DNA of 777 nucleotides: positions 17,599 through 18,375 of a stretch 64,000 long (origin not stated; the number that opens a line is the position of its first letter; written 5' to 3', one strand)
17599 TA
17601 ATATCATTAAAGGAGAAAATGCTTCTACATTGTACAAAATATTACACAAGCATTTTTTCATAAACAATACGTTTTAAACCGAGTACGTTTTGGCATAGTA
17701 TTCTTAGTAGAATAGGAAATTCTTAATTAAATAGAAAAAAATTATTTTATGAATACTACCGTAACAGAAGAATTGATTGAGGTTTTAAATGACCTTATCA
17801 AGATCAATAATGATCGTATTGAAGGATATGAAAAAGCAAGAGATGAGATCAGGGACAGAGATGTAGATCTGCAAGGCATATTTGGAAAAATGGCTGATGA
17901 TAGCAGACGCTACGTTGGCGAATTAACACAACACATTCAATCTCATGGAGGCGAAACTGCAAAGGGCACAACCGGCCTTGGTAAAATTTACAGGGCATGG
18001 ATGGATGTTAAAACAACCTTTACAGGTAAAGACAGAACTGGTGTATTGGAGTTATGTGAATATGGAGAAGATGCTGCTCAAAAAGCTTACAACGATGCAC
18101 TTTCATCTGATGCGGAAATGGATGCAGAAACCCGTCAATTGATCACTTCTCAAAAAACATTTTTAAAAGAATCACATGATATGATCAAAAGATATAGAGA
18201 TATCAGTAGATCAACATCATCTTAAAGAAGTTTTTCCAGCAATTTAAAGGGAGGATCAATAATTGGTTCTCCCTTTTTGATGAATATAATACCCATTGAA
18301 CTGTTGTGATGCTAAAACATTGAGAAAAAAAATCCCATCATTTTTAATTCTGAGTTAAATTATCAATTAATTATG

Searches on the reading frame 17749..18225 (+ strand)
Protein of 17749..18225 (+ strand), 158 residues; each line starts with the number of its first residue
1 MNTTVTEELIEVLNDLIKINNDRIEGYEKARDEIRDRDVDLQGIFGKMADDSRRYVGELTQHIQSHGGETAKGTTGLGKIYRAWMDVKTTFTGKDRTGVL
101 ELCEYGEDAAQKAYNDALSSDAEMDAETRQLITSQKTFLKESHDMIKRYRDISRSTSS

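Call 14: search_protein_families(library=pfam, proteins=[window:17749-18225:+])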
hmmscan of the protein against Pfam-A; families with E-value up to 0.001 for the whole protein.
window:17749-18225:+ (158 aa): 1 family
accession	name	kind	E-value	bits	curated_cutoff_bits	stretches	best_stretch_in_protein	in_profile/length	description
PF09537.16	DUF2383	-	6.8e-27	94.3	30.8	1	9-119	2-110/111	Domain of unknown function (DUF2383)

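Call 15: find_related_loci(query=window:17749-18225:+, collection=genome_contigs, flank=4000)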
Query window:17749-18225:+ (158 aa) in genome_contigs; peptide patterns used: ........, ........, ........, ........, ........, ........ (x = any residue, [..] = any of these).
470 stretches matched a pattern; 269 encode a relative of the query (tblastn E <= 1e-3); the best 80 are kept; 80 distinct loci.
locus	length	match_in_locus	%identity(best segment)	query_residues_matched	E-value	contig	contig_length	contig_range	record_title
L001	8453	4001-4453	68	3-153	4e-66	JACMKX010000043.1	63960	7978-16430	MAG: Ferruginibacter sp. isolate ES-bin-269 ES-bin-269-contig-k141_2551288, whole genome shotgun sequence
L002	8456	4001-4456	66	7-158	3e-66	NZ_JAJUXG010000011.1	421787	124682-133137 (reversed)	Dyadobacter sp. CY312 Scaffold7_2, whole genome shotgun sequence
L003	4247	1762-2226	62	4-158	4e-65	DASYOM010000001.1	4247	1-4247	MAG TPA_asm: Chitinophagaceae bacterium isolate SMAG_U4429 k141_158717, whole genome shotgun sequence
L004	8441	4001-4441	68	6-152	6e-65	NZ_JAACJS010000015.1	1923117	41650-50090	Sediminibacterium roseum strain SYL130 syl130_15, whole genome shotgun sequence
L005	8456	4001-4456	64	7-158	2e-64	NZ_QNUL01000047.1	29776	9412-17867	Dyadobacter luteus strain RS19 scaffold47, whole genome shotgun sequence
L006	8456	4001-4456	66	7-158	3e-64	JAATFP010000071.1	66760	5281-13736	MAG: Chitinophagales bacterium isolate bin_231 k141_7238970, whole genome shotgun sequence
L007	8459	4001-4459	63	1-155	6e-63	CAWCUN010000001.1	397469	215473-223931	MAG: uncultured Chitinophagaceae bacterium isolate MFD04944.bin.1.305 genome assembly, contig: contig_17011, whole genom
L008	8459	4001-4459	61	6-158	2e-62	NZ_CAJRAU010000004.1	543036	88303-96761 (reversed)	Dyadobacter linearis strain CECT 9623, whole genome shotgun sequence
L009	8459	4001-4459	62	1-155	5e-62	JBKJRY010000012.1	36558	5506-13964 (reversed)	MAG: Chitinophagaceae bacterium isolate ant_bin.555 k117_3449258, whole genome shotgun sequence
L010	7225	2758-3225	61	1-158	3e-62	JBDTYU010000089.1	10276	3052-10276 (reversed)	MAG: Ginsengibacter sp. isolate cluster4_bin.149 NODE_17731_length_10276_cov_14.094022, whole genome shotgun sequence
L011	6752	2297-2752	62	7-158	3e-62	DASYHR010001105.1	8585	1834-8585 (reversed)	MAG TPA_asm: Dyadobacter sp. isolate SMAG_U4245 k141_9448, whole genome shotgun sequence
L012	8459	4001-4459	59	6-158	8e-62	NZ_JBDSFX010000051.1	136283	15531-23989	MAG: Dyadobacter sp. isolate cluster1_bin.239 k127_3482716, whole genome shotgun sequence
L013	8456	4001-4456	61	6-157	4e-61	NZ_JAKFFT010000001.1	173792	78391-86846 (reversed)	Dyadobacter sp. CY347 Scaffold1_1, whole genome shotgun sequence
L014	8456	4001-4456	61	6-157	5e-61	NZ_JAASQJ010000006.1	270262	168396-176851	Dyadobacter arcticus strain DSM 102865 Ga0373366_06, whole genome shotgun sequence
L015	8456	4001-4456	60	6-157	1e-60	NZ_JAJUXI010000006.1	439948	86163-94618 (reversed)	Dyadobacter sp. CY326 Scaffold5_1, whole genome shotgun sequence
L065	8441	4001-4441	56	7-151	2e-49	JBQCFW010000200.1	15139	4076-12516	MAG: Agriterribacter sp. isolate bin204 k141_1243535, whole genome shotgun sequence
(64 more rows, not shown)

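Call 50: find_homologous_proteins(query=window:17749-18225:+, max_evalue=1e-30)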
Query window:17749-18225:+ (158 aa): 5472 proteins with E <= 1e-30 among 5796 candidates; the best 120 are listed.
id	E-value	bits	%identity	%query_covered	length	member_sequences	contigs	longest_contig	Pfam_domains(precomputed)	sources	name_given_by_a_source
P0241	4.3e-97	340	100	100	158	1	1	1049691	PF09537.17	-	-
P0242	9.3e-72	258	75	99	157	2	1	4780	PF09537.17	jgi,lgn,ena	-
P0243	2.5e-64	234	71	89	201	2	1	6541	PF09537.17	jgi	-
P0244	3.5e-64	233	71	96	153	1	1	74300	PF09537.17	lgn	-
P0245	1.8e-62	228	70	96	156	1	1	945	PF09537.17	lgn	-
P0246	1.9e-62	228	68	97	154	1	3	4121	PF09537.17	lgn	-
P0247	3.7e-62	227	68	96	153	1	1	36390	PF09537.17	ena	-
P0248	3.9e-62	227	68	96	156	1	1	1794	PF09537.17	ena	-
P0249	5.6e-62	226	69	96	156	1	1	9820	PF09537.17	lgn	-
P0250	5.9e-62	226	68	91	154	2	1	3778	PF09537.17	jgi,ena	-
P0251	9.9e-62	225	71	96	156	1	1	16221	PF09537.17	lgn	-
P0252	1.0e-61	225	66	91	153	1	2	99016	PF09537.17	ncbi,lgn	-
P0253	1.1e-61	225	68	91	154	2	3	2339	PF09537.17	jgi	jgi:uncharacterized protein (TIGR02284 family)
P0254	1.4e-61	225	68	98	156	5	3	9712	PF09537.17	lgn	-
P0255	2.3e-61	224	67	96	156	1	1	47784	PF09537.17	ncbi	-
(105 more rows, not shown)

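Call 51: find_encoding_contigs(protein=P0242, flank=3000, max_places=6)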
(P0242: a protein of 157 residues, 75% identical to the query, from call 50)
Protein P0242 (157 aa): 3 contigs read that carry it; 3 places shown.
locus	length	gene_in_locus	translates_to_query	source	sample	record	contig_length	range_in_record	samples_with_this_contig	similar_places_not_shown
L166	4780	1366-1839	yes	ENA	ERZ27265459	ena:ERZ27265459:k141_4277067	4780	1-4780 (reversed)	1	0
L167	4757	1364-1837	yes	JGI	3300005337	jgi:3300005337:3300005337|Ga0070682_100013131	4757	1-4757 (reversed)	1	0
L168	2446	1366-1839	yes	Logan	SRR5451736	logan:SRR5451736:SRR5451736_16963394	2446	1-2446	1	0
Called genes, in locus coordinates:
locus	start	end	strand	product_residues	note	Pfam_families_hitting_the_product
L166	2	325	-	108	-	?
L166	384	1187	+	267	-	PF00487:FA_desaturase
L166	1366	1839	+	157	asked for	PF09537:DUF2383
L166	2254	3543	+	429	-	PF22807:TrAA12, PF23500:DUF7133, PF01436:NHL (faint), PF07995:GSDH, PF22807:TrAA12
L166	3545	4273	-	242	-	PF01904:DUF72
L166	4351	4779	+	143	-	?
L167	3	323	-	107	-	?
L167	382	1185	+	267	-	PF00487:FA_desaturase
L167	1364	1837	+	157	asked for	PF09537:DUF2383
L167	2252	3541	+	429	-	PF22807:TrAA12, PF23500:DUF7133, PF01436:NHL (faint), PF07995:GSDH, PF22807:TrAA12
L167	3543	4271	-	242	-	PF01904:DUF72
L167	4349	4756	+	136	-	?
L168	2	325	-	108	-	?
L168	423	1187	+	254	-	PF00487:FA_desaturase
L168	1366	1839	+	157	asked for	PF09537:DUF2383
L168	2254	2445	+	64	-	?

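Call 52: find_encoding_contigs(protein=P0243, flank=3000, max_places=4)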
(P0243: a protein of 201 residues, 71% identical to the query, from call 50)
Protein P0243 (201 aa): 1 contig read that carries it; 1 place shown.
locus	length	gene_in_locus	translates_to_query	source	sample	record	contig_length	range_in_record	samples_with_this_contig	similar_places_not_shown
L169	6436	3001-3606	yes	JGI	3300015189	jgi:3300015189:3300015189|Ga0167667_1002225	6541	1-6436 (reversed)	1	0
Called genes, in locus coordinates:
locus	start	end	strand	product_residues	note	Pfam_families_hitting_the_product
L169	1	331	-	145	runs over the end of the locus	?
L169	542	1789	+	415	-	PF02463:SMC_N (faint), PF13304:AAA_21 (faint), PF00005:ABC_tran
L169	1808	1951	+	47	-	-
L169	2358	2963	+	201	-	PF20108:DUF6498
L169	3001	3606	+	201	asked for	PF09537:DUF2383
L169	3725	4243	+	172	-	PF04120:Iron_permease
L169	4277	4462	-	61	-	-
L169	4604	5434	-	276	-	PF11138:DUF2911, PF12569:NatA_aux_su (weak)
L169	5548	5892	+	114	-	PF25293:Beta-prop_EMC1_N (weak), PF13360:PQQ_2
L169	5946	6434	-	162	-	?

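Call 53: find_encoding_contigs(protein=P0244, flank=3000, max_places=4)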
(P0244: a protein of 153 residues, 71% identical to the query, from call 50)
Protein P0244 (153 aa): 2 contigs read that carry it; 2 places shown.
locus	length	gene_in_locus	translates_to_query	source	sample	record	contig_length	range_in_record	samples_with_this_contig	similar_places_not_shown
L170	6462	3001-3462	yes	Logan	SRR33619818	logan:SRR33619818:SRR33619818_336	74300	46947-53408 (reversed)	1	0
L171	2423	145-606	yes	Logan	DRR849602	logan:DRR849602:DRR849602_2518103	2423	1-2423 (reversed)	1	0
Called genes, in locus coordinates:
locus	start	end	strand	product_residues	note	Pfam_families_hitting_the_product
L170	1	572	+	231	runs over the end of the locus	-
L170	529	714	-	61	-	-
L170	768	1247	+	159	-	PF00196:GerE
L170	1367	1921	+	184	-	PF13858:DUF4199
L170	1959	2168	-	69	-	-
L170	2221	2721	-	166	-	PF05163:DinB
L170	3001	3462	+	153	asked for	PF09537:DUF2383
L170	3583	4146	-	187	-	PF27214:PM1083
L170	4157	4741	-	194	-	PF01965:DJ-1_PfpI, PF00117:GATase (weak)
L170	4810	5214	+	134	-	-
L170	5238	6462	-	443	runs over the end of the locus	PF00270:DEAD, PF04851:ResIII, PF00271:Helicase_C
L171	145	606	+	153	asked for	PF09537:DUF2383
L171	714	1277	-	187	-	PF27214:PM1083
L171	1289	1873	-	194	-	PF01965:DJ-1_PfpI, PF00117:GATase (weak)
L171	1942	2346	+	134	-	-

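Call 54: find_encoding_contigs(protein=P0251, flank=3000, max_places=4)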
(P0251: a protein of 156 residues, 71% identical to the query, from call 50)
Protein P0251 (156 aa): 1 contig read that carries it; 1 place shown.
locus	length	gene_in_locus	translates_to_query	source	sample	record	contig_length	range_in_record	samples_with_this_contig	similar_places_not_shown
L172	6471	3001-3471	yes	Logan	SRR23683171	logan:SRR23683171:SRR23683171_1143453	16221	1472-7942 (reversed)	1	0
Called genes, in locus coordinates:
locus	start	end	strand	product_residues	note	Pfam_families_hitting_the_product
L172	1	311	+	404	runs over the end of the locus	PF01053:Cys_Met_Meta_PP, PF00155:Aminotran_1_2 (weak), PF00266:Aminotran_5 (weak)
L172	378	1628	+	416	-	PF03447:NAD_binding_3, PF00742:Homoserine_dh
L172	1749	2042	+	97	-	-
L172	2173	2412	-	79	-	-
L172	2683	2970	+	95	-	-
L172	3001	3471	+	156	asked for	PF09537:DUF2383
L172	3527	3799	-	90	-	-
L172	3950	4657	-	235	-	PF01177:Asp_Glu_race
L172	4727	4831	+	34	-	-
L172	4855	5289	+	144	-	PF10807:DUF2541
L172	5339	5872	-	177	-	PF13302:Acetyltransf_3, PF13420:Acetyltransf_4, PF00583:Acetyltransf_1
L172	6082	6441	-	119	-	PF05154:TM2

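Call 89: search_protein_families(library=pfam, proteins=[L065:7735-8064:-, L166:2254-3543:+], max_evalue=0.01)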
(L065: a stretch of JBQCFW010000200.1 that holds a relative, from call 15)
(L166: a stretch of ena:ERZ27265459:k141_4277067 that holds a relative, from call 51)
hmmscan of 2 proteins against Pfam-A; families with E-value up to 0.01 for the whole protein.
L065:7735-8064:- (109 aa): 0 families

L166:2254-3543:+ (429 aa): 4 families
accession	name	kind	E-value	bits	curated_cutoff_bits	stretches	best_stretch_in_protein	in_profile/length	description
PF07995.17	GSDH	-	5e-13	49.5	25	1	160-352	80-276/332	Glucose / Sorbosone dehydrogenase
PF23500.1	DUF7133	-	7.4e-11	42.4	27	1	82-353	26-291/385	Domain of unknown function (DUF7133)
PF01436.27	NHL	-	6.9e-06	26.3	20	0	400-416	3-19/28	NHL repeat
PF22807.2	TrAA12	-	0.0017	17.2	30.9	0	320-380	274-328/463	TrAA12-like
